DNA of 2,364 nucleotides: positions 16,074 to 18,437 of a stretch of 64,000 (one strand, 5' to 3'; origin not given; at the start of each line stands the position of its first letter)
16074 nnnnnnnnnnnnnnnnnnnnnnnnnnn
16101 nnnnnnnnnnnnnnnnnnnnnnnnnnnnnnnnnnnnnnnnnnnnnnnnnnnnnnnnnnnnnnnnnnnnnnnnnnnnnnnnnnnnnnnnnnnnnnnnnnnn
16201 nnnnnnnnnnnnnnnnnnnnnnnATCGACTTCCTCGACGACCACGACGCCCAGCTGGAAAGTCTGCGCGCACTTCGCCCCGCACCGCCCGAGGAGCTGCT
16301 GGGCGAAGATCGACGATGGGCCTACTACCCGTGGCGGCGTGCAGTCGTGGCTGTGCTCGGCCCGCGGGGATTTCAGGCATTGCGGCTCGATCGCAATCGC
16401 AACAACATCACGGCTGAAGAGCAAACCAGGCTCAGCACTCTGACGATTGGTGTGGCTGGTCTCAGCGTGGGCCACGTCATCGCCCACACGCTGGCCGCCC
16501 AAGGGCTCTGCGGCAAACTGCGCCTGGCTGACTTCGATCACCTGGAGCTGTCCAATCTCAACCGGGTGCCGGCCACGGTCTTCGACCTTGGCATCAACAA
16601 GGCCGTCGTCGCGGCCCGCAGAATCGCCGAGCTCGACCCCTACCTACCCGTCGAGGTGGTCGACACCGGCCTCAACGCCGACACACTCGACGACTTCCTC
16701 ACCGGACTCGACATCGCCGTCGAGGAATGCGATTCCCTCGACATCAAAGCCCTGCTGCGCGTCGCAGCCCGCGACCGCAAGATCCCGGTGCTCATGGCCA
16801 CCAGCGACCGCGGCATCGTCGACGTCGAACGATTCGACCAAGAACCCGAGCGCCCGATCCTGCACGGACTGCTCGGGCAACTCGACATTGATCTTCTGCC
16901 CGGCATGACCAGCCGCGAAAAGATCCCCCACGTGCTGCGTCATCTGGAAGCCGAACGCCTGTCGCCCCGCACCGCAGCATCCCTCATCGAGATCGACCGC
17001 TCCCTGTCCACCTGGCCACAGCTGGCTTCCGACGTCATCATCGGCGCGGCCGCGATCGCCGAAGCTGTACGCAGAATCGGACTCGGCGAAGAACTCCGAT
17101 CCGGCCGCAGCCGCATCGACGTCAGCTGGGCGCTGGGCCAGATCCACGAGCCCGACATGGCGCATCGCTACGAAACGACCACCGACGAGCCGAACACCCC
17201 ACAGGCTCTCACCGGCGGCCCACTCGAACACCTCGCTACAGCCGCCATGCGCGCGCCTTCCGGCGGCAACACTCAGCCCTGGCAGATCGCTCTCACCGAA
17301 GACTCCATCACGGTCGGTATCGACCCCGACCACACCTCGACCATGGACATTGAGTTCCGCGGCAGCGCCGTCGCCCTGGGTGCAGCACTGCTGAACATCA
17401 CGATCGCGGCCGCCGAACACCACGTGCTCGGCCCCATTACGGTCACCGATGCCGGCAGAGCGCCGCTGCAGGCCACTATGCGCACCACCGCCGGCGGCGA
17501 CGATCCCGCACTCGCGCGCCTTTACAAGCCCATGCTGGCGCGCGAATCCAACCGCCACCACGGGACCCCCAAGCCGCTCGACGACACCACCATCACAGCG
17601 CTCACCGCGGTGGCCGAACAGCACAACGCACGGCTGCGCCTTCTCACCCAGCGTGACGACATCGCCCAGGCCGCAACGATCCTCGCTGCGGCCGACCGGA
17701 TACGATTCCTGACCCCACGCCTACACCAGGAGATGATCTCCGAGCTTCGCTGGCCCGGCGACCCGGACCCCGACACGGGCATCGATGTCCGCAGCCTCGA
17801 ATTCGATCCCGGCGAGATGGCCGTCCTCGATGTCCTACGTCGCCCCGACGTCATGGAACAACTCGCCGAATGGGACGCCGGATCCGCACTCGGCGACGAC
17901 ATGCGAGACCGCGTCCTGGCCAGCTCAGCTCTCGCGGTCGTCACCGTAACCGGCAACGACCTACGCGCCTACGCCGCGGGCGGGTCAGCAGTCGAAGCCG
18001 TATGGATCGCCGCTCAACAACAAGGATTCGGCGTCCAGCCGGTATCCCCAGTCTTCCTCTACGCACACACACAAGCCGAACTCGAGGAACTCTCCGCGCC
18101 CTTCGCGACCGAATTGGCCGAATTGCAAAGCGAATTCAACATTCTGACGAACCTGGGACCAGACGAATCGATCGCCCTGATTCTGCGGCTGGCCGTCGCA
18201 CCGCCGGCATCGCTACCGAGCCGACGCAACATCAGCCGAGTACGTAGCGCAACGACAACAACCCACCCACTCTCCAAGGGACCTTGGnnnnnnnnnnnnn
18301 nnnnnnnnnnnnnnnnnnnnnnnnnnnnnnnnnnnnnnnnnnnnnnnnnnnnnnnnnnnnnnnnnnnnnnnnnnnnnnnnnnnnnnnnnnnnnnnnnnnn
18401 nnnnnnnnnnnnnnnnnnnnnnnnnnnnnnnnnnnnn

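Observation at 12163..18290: TetR / P450 / ThiF-E1-like-nitroreductase fusion / SAM-methyltransferase / dienelactone-hydrolase islet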

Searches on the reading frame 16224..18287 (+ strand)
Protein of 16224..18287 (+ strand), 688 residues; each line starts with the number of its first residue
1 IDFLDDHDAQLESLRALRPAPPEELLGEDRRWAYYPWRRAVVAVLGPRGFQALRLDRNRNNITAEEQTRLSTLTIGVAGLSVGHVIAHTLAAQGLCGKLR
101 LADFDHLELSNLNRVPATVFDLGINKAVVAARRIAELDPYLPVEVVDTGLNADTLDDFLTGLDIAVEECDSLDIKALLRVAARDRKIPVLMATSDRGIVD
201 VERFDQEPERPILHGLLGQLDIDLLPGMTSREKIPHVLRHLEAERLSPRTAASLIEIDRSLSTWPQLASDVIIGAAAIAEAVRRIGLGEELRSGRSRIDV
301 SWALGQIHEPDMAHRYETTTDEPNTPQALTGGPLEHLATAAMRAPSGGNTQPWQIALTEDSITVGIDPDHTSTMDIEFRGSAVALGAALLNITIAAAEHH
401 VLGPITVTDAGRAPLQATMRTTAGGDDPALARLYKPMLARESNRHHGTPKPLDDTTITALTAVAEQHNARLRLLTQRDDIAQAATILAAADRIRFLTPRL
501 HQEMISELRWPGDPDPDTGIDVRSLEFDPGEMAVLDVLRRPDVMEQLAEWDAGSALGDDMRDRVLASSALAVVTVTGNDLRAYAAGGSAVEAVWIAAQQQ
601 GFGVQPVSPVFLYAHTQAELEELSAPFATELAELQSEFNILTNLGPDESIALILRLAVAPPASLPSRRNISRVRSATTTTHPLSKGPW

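Call 10: find_homologous_proteins(query=window:16224-18287:+)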
Query seq(688 aa) (688 aa): 4007 proteins with E <= 0.001 among 8000 candidates; the best 120 are listed.
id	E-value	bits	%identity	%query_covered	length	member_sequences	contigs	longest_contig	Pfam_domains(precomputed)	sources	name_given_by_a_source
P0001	0.0e+0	1513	100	100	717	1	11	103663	PF00881.30,PF00899.28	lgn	-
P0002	0.0e+0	1466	97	100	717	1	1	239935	PF00881.30,PF00899.28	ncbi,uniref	ncbi:Rv1355c family protein [Mycolicibacterium conceptionense]|uniref:Rv1355c family protein n=1 Tax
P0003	0.0e+0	1454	96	100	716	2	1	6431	PF00881.30,PF00899.28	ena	-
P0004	0.0e+0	1397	93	100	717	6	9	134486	PF00881.30,PF00899.28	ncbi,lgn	ncbi:Rv1355c family protein [Mycobacterium sp. NPDC049093]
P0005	0.0e+0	1381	92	100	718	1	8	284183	PF00881.30,PF00899.28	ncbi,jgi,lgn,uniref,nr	ncbi:hypothetical protein ACT17_11485 [Mycolicibacterium conceptionense]|jgi:molybdopterin/thiamine 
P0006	0.0e+0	1377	91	100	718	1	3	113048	PF00881.30,PF00899.28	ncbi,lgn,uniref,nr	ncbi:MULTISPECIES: Rv1355c family protein [Mycobacteriaceae]|uniref:Rv1355c family protein n=1 Tax=M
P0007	0.0e+0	1366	90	100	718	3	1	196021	PF00881.30,PF00899.28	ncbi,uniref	ncbi:Rv1355c family protein [Mycolicibacterium conceptionense]|uniref:Rv1355c family protein n=1 Tax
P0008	0.0e+0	1357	90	100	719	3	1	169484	PF00881.30,PF00899.28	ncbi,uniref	ncbi:Rv1355c family protein [Mycobacterium sp. 134]|uniref:Rv1355c family protein n=1 Tax=Mycobacter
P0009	0.0e+0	1357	90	100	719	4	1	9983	PF00881.30,PF00899.28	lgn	-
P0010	0.0e+0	1355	89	100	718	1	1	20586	PF00881.30,PF00899.28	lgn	-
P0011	0.0e+0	1354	89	100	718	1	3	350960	PF00881.30,PF00899.28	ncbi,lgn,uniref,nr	ncbi:Rv1355c family protein [Mycolicibacterium wolinskyi]|uniref:THIF-type NAD/FAD binding fold doma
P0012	0.0e+0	1353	90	100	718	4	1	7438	PF00881.30,PF00899.28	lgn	-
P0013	0.0e+0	1352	90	99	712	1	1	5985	PF00899.28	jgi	jgi:molybdopterin/thiamine biosynthesis adenylyltransferase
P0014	0.0e+0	1351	90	99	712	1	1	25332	PF00881.30,PF00899.28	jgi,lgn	jgi:molybdopterin/thiamine biosynthesis adenylyltransferase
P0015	0.0e+0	1349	89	100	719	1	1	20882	PF00881.30,PF00899.28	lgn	-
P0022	0.0e+0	1290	86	100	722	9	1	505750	PF00881.30,PF00899.28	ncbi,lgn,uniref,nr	ncbi:Rv1355c family protein [Mycolicibacterium goodii]|uniref:Rv1355c family protein n=1 Tax=Mycolic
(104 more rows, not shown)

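Call 12: find_encoding_contigs(protein=P0001, flank=10000, max_places=6)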
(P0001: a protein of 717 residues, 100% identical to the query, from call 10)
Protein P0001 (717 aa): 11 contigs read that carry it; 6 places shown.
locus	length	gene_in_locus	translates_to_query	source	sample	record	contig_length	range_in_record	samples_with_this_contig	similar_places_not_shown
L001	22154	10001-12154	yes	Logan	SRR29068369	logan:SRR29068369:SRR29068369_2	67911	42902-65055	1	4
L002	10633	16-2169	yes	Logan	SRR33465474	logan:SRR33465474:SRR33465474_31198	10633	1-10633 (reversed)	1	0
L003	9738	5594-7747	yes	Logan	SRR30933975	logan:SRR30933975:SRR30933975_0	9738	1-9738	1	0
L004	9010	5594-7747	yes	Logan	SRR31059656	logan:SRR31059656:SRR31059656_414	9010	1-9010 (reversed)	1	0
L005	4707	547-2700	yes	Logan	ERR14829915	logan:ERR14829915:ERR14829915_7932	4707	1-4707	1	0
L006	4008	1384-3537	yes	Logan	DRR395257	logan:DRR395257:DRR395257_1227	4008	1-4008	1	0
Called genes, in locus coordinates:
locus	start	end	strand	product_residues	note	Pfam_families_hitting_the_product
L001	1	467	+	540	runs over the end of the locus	-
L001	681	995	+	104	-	-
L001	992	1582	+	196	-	PF00239:Resolvase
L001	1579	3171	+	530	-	-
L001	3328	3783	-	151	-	-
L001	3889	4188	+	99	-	-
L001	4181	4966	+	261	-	-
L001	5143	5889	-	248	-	-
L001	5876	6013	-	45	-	-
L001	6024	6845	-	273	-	PF01135:PCMT (weak), PF01209:Ubie_methyltran, PF13489:Methyltransf_23, PF08241:Methyltransf_11, PF08242:Methyltransf_12, PF13649:Methyltransf_25, PF13847:Methyltransf_31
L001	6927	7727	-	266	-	PF01738:DLH, PF12146:Hydrolase_4 (faint)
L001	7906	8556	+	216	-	PF00440:TetR_N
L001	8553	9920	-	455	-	PF00067:p450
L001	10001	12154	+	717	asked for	PF00899:ThiF, PF00881:Nitroreductase (faint)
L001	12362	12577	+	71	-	PF12802:MarR_2 (weak)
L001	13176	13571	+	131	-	-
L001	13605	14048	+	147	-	-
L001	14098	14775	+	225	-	PF05724:TPMT, PF13489:Methyltransf_23, PF03848:TehB (weak), PF05175:MTS (weak), PF13847:Methyltransf_31, PF08241:Methyltransf_11, PF08242:Methyltransf_12, PF13649:Methyltransf_25, +1 more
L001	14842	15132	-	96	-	-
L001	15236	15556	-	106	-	-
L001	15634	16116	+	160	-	PF12728:HTH_17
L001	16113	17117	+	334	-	PF13470:PIN_3, PF26343:VapC50_C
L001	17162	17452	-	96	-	-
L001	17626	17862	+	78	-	-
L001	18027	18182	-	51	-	-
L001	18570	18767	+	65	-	-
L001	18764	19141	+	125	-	PF02661:Fic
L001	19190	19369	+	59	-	-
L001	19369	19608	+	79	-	-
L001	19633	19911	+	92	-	-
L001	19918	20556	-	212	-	-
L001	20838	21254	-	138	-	PF13744:HTH_37 (weak), PF01381:HTH_3, PF13413:HTH_25 (weak), PF13443:HTH_26 (weak), PF13560:HTH_31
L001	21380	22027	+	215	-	PF27150:Rv2240c (weak)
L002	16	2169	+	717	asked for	PF00899:ThiF, PF00881:Nitroreductase (faint)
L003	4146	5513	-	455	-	PF00067:p450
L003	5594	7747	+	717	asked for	PF00899:ThiF, PF00881:Nitroreductase (faint)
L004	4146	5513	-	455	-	PF00067:p450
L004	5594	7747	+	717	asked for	PF00899:ThiF, PF00881:Nitroreductase (faint)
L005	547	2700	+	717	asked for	PF00899:ThiF, PF00881:Nitroreductase (faint)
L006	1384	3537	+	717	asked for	PF00899:ThiF, PF00881:Nitroreductase (faint)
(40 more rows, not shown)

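Call 18: find_related_loci(query=A1, collection=genome_contigs, flank=8000)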
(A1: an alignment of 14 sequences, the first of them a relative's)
Query A1 (717 aa) in genome_contigs; peptide patterns used: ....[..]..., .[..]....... (x = any residue, [..] = any of these).
433 stretches matched a pattern; 239 encode a relative of the query (tblastn E <= 1e-3); the best 80 are kept; 80 distinct loci.
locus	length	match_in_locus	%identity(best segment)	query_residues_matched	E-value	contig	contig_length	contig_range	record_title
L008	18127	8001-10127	90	1-712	0e+0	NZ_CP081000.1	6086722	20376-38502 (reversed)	Mycolicibacterium senegalense strain ATCC 35796 chromosome, complete genome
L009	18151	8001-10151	93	1-717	0e+0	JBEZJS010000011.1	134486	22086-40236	Mycobacterium sp. NPDC049093 NPDC049093_31_E11.ctg-0011, whole genome shotgun sequence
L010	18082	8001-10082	81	1-694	0e+0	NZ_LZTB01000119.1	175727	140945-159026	Mycobacterium sp. 852013-50091_SCH5140682 contig_77, whole genome shotgun sequence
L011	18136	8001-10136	85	1-716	0e+0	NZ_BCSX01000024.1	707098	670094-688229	Mycolicibacterium brisbanense strain JCM15654, whole genome shotgun sequence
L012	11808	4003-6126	72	1-702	0e+0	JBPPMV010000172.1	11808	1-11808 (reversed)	MAG: Mycobacterium sp. isolate BIOS2019_out_035 k131_1402439, whole genome shotgun sequence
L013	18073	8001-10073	71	3-694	0e+0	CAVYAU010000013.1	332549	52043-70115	MAG: uncultured Actinomycetota bacterium isolate MFD03044.bin.1.95 genome assembly, contig: contig_23652, whole genome s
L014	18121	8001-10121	69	2-710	0e+0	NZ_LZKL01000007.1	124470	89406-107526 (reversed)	Mycobacterium sp. E787 contig_104, whole genome shotgun sequence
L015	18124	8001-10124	70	1-702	0e+0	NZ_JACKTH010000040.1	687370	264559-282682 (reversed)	Mycolicibacterium frederiksbergense strain DSM 45364 MFREDSM45364_contig000040, whole genome shotgun sequence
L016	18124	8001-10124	71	1-702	0e+0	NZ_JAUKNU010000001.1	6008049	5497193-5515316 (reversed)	Mycolicibacterium frederiksbergense strain IN53 NODE_1, whole genome shotgun sequence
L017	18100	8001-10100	70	3-703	0e+0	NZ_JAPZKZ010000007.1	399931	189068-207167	Mycobacterium sp. RTGN6 contig00007, whole genome shotgun sequence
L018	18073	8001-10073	70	3-694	0e+0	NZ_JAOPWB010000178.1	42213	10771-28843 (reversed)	MAG: Mycobacterium sp. isolate RYN_163 scaffold_1971828, whole genome shotgun sequence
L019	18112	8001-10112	69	1-702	0e+0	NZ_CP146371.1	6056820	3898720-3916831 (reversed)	Mycobacterium sp. AMU20-3851 chromosome, complete genome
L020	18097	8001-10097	69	3-703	0e+0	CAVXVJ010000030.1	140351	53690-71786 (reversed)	MAG: uncultured Actinomycetota bacterium isolate MFD04850.bin.2.158 genome assembly, contig: contig_73142, whole genome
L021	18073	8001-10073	69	3-694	0e+0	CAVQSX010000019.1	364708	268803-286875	MAG: uncultured Actinomycetota bacterium isolate MFD00082.bin.1.17 genome assembly, contig: contig_13166, whole genome s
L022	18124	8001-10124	68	1-702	0e+0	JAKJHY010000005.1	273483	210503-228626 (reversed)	Mycobacterium sp. MBM sequence005, whole genome shotgun sequence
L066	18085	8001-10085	65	7-703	0e+0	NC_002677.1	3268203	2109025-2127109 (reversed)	Mycobacterium leprae TN, complete sequence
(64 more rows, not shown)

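Call 33: find_homologous_proteins(query=L066:6936-7643:+, max_evalue=0.00001)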
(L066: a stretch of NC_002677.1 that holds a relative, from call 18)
Query L066:6936-7643:+ (235 aa): 1120 proteins with E <= 0.00001 among 1859 candidates; the best 120 are listed.
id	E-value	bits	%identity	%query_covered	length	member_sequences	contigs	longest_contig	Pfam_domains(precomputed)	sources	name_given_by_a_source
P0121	2.8e-154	529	100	100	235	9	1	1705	-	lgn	-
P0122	8.0e-118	410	80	99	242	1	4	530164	-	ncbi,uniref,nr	ncbi:hypothetical protein [Mycobacterium haemophilum]|uniref:N-acetyltransferase domain-containing p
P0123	1.8e-112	392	75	99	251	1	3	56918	-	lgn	-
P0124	6.3e-111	387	75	99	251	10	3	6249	-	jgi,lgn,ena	-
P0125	1.6e-110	386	76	100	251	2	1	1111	-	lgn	-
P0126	2.2e-110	385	74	99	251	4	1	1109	-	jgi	jgi:hypothetical protein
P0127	2.9e-110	385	74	99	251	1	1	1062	-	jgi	jgi:hypothetical protein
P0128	1.2e-109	383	74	99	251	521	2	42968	-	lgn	-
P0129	1.8e-109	383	75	100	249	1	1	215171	-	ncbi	ncbi:hypothetical protein [Mycobacterium haemophilum]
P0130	2.7e-109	382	74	99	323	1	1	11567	-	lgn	-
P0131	2.1e-108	379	74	99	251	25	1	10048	-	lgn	-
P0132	3.5e-106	372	72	100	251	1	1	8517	-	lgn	-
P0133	2.2e-105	369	71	99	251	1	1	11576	-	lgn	-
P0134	3.8e-105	368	71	99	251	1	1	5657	-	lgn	-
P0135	2.8e-104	366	75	93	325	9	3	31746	-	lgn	-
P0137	4.0e-101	355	75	91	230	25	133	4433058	-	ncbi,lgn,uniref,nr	ncbi:hypothetical protein X188_01412 [Mycobacterium tuberculosis BTB11-160]|uniref:hypothetical prot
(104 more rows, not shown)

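Call 34: find_encoding_contigs(protein=P0137, flank=10000, max_places=2)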
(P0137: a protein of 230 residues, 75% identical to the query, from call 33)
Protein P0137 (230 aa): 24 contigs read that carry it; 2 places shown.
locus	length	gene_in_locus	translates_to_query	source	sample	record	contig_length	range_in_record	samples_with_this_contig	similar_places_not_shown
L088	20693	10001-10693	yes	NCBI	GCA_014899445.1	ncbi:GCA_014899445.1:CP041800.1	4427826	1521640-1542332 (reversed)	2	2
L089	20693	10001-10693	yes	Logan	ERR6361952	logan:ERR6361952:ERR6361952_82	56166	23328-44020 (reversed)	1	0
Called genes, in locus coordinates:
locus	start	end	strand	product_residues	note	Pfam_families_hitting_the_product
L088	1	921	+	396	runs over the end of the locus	PF00823:PPE, PF12484:PPE-SVP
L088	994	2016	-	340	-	PF00296:Bac_luciferase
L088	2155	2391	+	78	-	-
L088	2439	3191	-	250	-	-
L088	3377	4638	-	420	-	PF01527:HTH_Tnp_1, PF13276:HTH_21, PF00665:rve, PF13683:rve_3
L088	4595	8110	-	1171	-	PF25872:HTH_77, PF00196:GerE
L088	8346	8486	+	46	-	-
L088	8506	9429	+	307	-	PF00563:EAL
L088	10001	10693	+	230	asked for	-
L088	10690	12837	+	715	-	PF00899:ThiF, PF00881:Nitroreductase (faint)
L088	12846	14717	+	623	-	PF01590:GAF (weak), PF13185:GAF_2, PF00990:GGDEF, PF00563:EAL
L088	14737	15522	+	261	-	PF00440:TetR_N, PF02909:TetR_C_1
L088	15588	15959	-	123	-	PF27111:Rv1352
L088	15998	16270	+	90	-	-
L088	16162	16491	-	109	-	-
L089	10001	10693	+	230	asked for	-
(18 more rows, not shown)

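Call 38: find_encoding_contigs(protein=P0022, flank=10000, max_places=2)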
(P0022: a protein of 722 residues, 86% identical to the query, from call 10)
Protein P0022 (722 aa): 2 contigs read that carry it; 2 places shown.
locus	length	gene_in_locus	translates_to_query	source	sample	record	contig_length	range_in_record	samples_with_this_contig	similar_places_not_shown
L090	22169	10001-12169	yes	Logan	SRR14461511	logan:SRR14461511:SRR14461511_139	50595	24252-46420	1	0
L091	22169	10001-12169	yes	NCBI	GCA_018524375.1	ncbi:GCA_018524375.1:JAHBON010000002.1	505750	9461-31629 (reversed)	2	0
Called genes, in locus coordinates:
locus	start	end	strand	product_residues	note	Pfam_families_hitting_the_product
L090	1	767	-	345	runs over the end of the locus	PF08240:ADH_N, PF16912:Glu_dehyd_C (weak), PF00107:ADH_zinc_N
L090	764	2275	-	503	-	PF00370:FGGY_N, PF02782:FGGY_C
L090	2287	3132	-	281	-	PF08220:HTH_DeoR, PF08279:HTH_11 (weak), PF00455:DeoRC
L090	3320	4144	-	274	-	PF01925:TauE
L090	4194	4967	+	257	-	PF02311:AraC_binding (faint), PF12833:HTH_18, PF00165:HTH_AraC (weak)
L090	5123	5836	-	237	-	-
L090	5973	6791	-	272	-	PF01135:PCMT (faint), PF01209:Ubie_methyltran, PF13489:Methyltransf_23, PF08241:Methyltransf_11, PF08242:Methyltransf_12, PF13649:Methyltransf_25, PF13847:Methyltransf_31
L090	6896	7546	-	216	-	PF01738:DLH, PF12146:Hydrolase_4 (faint)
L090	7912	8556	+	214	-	PF00440:TetR_N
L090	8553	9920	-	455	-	PF00067:p450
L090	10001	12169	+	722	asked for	PF00899:ThiF, PF00881:Nitroreductase (faint)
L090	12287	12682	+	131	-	-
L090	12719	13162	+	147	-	-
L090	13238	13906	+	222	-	PF05724:TPMT, PF03848:TehB (weak), PF13489:Methyltransf_23, PF05175:MTS, PF13847:Methyltransf_31, PF08241:Methyltransf_11, PF08242:Methyltransf_12, PF13649:Methyltransf_25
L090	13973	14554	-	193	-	PF00440:TetR_N, PF17932:TetR_C_24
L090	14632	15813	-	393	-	PF02771:Acyl-CoA_dh_N, PF02770:Acyl-CoA_dh_M, PF00441:Acyl-CoA_dh_1, PF08028:Acyl-CoA_dh_2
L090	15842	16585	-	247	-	PF23441:SDR, PF00106:adh_short, PF01370:Epimerase (weak), PF08659:KR, PF13561:adh_short_C2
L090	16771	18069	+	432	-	PF00083:Sugar_tr, PF07690:MFS_1, PF00083:Sugar_tr (weak)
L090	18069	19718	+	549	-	PF00501:AMP-binding, PF13193:AMP-binding_C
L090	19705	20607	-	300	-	PF01263:Aldose_epim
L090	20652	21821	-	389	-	PF00042:Globin, PF00970:FAD_binding_6, PF00175:NAD_binding_1 (weak)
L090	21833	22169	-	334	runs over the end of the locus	-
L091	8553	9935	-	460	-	PF00067:p450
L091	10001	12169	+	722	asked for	PF00899:ThiF, PF00881:Nitroreductase (faint)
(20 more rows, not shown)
